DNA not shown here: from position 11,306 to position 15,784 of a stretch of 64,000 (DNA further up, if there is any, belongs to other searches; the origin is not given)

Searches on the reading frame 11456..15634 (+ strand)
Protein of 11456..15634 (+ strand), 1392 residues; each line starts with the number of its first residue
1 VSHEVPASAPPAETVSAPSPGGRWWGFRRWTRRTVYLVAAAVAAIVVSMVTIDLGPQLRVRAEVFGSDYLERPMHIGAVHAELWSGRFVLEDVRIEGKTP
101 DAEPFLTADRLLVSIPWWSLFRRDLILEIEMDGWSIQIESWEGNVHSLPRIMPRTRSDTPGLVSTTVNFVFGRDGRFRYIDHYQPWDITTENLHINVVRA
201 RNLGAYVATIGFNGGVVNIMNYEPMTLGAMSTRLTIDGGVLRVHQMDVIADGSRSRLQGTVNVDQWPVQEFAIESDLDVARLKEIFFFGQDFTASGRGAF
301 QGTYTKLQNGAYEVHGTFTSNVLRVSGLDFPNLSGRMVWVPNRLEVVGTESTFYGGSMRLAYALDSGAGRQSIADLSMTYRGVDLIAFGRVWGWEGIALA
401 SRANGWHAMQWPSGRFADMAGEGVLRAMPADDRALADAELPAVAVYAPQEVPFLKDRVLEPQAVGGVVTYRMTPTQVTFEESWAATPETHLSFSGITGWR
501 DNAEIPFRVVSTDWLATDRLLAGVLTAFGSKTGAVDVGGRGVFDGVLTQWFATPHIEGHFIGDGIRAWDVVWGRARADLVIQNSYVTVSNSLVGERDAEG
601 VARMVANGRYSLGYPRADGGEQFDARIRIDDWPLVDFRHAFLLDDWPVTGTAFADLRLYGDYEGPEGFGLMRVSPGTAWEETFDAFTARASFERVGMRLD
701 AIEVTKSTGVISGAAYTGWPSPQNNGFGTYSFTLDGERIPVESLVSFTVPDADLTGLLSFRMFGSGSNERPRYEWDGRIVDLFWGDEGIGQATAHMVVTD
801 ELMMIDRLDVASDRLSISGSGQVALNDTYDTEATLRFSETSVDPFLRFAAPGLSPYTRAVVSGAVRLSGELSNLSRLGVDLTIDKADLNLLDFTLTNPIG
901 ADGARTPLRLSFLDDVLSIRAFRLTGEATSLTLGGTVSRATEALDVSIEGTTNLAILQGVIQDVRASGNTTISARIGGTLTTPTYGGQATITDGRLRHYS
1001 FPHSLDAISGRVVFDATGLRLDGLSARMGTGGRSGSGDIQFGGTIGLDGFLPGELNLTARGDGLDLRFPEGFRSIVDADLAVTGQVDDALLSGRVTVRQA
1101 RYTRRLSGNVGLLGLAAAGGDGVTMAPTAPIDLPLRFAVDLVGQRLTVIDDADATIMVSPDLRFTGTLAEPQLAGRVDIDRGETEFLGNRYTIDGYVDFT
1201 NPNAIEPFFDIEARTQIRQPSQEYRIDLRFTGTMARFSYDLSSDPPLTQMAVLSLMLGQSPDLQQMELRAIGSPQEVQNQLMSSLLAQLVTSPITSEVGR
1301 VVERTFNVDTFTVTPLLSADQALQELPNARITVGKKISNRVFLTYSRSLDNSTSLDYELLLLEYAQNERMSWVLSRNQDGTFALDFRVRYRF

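Call 6: search_protein_families(library=pfam, proteins=[window:11456-15634:+], max_evalue=0.001)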
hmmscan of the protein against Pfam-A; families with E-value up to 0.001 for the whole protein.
window:11456-15634:+ (1392 aa): 2 families
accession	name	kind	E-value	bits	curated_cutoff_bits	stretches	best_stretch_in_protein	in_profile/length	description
PF04357.19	TamB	-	5.4e-34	118.5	22.4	1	1034-1390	8-381/381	TamB, inner membrane protein subunit of TAM complex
PF05359.17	DUF748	-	4.1e-14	52.1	50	1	26-209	10-196/1037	Domain of Unknown Function (DUF748)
